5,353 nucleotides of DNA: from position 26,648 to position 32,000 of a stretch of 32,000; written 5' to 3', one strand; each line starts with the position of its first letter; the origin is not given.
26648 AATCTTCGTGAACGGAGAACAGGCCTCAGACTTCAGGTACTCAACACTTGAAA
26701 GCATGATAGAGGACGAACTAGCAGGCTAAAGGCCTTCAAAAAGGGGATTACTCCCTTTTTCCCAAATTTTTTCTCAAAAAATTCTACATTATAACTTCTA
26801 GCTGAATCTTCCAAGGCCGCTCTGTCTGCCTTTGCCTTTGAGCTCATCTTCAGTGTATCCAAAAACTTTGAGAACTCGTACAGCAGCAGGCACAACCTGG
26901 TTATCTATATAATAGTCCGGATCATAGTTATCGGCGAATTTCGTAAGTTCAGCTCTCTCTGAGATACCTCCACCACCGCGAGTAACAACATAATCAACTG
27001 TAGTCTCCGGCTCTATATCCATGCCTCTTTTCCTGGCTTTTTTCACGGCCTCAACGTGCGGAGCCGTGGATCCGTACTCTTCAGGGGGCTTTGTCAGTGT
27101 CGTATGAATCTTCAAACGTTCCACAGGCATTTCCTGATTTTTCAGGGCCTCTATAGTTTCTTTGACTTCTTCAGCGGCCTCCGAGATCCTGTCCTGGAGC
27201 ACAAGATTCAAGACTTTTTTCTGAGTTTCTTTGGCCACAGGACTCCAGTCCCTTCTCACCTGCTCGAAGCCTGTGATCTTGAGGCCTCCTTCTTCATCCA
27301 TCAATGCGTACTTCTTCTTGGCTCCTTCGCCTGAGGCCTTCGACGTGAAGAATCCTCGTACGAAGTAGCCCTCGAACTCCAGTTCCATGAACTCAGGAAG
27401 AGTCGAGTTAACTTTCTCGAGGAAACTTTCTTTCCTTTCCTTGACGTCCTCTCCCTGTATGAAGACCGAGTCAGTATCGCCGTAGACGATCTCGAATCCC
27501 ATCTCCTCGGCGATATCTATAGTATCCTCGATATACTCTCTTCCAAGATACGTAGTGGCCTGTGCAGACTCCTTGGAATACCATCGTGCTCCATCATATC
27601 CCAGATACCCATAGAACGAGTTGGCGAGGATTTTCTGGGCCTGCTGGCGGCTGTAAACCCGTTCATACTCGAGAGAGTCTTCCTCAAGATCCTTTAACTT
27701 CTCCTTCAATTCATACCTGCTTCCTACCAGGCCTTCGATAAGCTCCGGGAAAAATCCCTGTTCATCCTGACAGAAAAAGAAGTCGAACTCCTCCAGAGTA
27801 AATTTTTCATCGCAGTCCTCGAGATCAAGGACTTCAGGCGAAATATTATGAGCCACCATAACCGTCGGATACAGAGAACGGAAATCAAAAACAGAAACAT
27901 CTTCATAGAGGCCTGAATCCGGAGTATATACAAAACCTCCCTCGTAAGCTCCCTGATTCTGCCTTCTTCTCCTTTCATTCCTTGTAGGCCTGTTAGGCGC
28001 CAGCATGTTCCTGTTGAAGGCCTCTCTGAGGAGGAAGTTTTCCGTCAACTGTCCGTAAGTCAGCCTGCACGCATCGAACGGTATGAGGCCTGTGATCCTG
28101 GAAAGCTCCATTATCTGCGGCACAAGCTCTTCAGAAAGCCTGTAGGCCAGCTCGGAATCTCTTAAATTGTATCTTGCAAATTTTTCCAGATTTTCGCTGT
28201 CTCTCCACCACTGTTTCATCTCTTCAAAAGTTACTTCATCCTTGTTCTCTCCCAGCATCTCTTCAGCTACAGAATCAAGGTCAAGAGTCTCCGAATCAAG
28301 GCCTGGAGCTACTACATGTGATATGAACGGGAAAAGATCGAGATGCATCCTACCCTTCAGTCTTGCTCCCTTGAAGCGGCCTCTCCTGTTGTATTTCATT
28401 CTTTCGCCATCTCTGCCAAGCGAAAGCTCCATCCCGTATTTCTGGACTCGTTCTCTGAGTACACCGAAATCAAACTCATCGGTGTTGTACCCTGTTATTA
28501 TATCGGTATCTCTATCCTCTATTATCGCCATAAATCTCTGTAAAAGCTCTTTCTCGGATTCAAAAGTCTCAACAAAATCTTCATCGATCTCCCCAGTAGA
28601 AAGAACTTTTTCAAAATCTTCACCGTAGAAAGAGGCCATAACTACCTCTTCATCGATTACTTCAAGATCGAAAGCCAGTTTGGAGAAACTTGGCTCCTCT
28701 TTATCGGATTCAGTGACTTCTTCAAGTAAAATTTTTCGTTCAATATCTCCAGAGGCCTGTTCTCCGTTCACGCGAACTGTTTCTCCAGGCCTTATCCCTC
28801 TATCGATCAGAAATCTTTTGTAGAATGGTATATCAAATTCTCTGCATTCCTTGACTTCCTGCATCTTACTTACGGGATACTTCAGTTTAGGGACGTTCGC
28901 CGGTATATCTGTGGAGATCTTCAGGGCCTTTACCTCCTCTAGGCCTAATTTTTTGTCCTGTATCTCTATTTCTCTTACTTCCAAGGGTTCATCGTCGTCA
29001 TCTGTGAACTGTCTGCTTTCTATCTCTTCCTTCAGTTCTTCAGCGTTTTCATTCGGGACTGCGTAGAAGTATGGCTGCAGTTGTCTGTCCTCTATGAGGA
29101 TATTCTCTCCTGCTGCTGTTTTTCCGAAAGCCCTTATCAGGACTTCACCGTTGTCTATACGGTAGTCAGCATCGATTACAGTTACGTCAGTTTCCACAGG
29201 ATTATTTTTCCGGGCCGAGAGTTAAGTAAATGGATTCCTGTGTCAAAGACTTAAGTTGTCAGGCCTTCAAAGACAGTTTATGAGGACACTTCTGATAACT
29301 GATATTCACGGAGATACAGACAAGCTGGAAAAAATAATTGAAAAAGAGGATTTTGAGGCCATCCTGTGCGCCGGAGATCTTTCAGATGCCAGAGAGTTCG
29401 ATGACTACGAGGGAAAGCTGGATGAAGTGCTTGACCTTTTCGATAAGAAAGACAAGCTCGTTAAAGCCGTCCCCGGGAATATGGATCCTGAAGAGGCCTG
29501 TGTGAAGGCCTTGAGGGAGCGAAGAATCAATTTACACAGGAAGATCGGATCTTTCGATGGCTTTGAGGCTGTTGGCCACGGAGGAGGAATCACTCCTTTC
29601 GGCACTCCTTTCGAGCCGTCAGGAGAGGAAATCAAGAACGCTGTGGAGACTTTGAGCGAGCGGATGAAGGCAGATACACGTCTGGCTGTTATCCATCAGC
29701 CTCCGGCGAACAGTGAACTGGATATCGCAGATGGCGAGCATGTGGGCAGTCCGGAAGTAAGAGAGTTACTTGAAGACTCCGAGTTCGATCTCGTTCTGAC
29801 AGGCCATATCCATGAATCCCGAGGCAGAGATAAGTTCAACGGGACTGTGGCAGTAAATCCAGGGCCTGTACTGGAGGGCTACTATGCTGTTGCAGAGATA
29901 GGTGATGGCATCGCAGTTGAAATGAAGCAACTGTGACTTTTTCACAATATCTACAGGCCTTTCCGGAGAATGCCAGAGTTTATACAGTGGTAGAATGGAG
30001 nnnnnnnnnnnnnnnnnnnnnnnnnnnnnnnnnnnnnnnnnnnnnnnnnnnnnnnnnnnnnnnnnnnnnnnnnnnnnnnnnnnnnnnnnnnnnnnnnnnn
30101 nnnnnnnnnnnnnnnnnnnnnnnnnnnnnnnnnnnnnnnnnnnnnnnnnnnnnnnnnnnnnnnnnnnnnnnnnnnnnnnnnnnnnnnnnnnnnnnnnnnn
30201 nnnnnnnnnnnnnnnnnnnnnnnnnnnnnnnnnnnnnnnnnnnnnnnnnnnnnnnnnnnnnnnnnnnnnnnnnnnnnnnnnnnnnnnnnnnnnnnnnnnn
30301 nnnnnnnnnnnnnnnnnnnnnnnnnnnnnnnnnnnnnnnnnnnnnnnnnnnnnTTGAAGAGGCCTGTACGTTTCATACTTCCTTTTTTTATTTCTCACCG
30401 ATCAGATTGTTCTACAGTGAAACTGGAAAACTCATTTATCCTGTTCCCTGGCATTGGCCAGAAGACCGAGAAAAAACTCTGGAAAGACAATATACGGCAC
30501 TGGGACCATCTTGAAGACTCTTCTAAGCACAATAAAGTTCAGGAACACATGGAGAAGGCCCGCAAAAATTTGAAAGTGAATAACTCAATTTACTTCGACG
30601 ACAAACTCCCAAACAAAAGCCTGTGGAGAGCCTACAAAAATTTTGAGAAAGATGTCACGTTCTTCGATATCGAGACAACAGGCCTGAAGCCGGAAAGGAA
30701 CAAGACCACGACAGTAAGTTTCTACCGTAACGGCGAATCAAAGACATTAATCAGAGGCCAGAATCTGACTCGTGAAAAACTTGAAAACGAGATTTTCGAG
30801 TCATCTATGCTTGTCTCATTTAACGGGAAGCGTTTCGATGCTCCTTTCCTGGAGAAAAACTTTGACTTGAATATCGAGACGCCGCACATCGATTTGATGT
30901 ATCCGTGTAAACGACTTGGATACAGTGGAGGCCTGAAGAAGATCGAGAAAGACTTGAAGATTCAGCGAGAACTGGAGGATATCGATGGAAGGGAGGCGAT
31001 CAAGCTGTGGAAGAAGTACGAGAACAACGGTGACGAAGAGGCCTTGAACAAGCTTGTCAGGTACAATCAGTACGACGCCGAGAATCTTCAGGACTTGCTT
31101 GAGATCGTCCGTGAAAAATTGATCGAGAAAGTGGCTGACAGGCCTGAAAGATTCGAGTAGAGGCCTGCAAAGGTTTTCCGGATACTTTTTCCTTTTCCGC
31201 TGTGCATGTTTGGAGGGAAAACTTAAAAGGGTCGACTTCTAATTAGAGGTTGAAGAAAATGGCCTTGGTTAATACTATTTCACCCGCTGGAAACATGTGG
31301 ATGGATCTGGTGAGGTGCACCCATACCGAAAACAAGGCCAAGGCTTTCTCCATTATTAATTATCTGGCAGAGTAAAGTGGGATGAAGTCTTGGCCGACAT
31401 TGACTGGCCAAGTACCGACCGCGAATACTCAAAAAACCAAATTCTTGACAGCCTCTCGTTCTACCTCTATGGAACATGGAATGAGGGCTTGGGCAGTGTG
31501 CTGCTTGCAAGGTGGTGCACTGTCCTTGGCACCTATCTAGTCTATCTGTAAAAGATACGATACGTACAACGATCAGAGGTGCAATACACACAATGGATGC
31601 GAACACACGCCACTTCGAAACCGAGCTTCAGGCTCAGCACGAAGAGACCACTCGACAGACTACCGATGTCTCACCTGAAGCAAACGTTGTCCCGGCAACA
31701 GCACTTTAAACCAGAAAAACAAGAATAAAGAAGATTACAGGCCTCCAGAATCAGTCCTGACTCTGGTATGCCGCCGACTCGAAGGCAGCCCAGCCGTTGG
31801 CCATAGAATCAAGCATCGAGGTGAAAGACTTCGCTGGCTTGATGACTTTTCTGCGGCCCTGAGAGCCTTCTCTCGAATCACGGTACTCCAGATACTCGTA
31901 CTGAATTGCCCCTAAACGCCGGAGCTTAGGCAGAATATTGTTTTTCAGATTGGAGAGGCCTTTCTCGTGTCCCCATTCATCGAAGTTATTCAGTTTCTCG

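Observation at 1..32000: Palindromic hexamer AGGCCT is about 25-fold over-represented, in all codon phases and on both strands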

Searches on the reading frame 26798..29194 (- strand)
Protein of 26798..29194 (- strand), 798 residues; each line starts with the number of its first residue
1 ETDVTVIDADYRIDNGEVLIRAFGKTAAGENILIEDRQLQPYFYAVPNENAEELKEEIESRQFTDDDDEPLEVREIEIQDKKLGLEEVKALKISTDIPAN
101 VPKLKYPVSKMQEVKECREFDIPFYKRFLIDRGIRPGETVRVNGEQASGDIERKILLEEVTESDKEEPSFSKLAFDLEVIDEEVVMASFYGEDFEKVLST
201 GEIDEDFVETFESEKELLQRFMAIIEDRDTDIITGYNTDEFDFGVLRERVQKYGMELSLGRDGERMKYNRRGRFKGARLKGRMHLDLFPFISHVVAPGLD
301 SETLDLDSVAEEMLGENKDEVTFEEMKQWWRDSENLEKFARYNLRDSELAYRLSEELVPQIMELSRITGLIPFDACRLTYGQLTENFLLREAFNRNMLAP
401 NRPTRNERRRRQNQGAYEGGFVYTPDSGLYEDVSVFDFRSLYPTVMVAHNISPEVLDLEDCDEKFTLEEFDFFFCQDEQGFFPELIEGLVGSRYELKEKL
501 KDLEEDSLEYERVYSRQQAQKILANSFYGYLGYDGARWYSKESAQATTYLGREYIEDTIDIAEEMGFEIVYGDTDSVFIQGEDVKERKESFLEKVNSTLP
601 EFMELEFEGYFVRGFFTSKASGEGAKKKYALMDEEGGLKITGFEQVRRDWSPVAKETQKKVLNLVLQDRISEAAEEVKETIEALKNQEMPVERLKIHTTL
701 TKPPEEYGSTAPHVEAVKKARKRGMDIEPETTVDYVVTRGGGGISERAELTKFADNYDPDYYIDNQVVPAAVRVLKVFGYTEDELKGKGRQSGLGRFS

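Call 8: find_related_loci(query=window:26798-29194:-, collection=genome_contigs, flank=10000)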
Query window:26798-29194:- (798 aa) in genome_contigs; peptide patterns used: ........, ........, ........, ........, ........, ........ (x = any residue, [..] = any of these).
69 stretches matched a pattern; 29 encode a relative of the query (tblastn E <= 1e-3); 28 distinct loci.
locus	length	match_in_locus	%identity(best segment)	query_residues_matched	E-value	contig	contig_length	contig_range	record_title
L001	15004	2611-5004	79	1-798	0e+0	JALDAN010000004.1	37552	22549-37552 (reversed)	MAG: Candidatus Nanohalarchaeota archaeon isolate NHA29 k141_32329_length_37552_cov_30.2236, whole genome shotgun sequen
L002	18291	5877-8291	68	1-797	0e+0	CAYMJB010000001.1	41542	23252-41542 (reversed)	MAG TPA_asm: uncultured archaeon isolate SRP090399_co2_12 genome assembly, contig: NODE_170_length_41542_cov_101.333574,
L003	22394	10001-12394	66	1-797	0e+0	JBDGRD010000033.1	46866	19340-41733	MAG: Candidatus Nanohaloarchaea archaeon isolate DAL-Ass_40_74C4R DAL-Ass_40_74C4R_33, whole genome shotgun sequence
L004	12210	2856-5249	65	1-798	0e+0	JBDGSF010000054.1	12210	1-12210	MAG: Candidatus Nanohaloarchaea archaeon isolate DAL-WCL_22_57C1R DAL-WCL_22_57C1R_54, whole genome shotgun sequence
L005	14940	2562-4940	64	4-797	0e+0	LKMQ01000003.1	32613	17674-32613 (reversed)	MAG: Nanohaloarchaea archaeon B1-Br10_U2g29 LB-BRINE-C242, whole genome shotgun sequence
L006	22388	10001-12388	65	4-798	0e+0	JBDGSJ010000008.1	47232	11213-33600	MAG: Candidatus Nanohaloarchaea archaeon isolate DAL-WCL_22_74C1R DAL-WCL_22_74C1R_8, whole genome shotgun sequence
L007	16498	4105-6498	65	1-797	0e+0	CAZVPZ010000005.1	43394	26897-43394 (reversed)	MAG TPA_asm: uncultured archaeon isolate SRP185896_co1_382 genome assembly, contig: NODE_242_length_43394_cov_9.411638,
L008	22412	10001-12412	63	1-798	0e+0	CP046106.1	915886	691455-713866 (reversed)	Candidatus Nanohaloarchaea archaeon strain M3_22 chromosome, complete genome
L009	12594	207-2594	63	4-797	0e+0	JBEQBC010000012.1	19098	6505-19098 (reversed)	MAG: Candidatus Nanohaloarchaea archaeon isolate 04_S200.metabat2_refined.015 NODE_561_length_19098_cov_44.833694, whole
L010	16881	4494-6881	61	4-798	0e+0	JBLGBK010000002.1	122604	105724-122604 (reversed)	MAG: Colwellia polaris isolate 3300055293_71 Ga0535675_0000046, whole genome shotgun sequence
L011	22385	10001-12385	64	4-798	0e+0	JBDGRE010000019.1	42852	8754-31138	MAG: Candidatus Nanohaloarchaea archaeon isolate DAL-Ass_40_79C3R DAL-Ass_40_79C3R_19, whole genome shotgun sequence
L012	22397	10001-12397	59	1-797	0e+0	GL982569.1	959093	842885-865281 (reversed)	MAG: Candidatus Nanosalinarum sp. J07AB56 genomic scaffold scf_7180000039101, whole genome shotgun sequence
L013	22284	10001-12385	66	4-797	0e+0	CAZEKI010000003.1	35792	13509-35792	MAG TPA_asm: uncultured archaeon isolate binchicken_co207_324 genome assembly, contig: NODE_803_length_35792_cov_5.53532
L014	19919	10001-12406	72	4-797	0e+0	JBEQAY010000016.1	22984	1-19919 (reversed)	MAG: Candidatus Nanohaloarchaea archaeon isolate 04_S200.metabat_sspec.014_sub NODE_378_length_22984_cov_81.476615, whol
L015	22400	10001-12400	55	2-798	0e+0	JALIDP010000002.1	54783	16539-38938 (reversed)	MAG: Candidatus Nanohalarchaeota archaeon QJJ-7 isolate QJJ-7_bin.66 NODE_2_length_54783_cov_5.796125, whole genome shot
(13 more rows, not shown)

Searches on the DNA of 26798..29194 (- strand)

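Call 61: search_rna_families(sources=[L014, L008], threshold=gathering)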
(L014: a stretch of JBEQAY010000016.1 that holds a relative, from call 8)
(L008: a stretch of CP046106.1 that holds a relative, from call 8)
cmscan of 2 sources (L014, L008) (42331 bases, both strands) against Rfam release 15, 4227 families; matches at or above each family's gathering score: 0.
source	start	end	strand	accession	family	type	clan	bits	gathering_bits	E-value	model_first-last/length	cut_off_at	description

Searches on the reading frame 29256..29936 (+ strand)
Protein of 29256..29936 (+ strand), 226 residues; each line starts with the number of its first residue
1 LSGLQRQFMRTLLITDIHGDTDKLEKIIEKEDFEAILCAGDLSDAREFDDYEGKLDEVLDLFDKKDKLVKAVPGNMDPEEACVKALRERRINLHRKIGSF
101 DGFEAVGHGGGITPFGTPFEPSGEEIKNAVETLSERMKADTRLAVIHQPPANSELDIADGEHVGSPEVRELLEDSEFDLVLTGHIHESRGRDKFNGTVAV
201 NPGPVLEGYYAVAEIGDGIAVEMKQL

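Call 60: search_protein_families(library=pfam, proteins=[window:29256-29936:+], max_evalue=0.01)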
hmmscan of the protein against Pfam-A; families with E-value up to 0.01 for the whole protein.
window:29256-29936:+ (226 aa): 3 families
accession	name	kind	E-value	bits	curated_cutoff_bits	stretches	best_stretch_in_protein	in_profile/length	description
PF00149.33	Metallophos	-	3.2e-19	70.6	21.5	1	9-187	1-190/191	Calcineurin-like phosphoesterase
PF14582.11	Metallophos_3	-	1.8e-14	54.1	28.2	1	10-217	7-251/259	Metallophosphoesterase, calcineurin superfamily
PF12850.12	Metallophos_2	-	6.9e-14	52.6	27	1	9-206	1-136/154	Calcineurin-like phosphoesterase superfamily domain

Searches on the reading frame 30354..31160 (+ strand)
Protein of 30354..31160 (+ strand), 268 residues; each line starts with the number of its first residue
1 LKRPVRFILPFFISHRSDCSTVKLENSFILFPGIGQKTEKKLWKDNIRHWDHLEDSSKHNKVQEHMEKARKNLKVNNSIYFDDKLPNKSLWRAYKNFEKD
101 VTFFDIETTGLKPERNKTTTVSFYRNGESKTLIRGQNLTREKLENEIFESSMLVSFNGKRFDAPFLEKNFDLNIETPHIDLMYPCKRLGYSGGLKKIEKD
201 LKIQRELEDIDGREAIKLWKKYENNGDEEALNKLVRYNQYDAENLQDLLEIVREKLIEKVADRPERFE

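Call 60: search_protein_families(library=pfam, proteins=[window:30354-31160:+], max_evalue=0.01)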
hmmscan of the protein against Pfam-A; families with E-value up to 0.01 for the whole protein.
window:30354-31160:+ (268 aa): 1 family
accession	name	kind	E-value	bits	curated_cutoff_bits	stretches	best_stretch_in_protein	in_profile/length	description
PF13482.12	RNase_H_2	-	1.2e-41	142.8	22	1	103-251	2-163/165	RNase_H superfamily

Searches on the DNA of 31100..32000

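Call 57: search_rna_families(source=window, start=31100, end=32000, threshold=evalue, max_evalue=1)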
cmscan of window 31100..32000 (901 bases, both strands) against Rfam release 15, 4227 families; matches with E-value up to 1: 0.
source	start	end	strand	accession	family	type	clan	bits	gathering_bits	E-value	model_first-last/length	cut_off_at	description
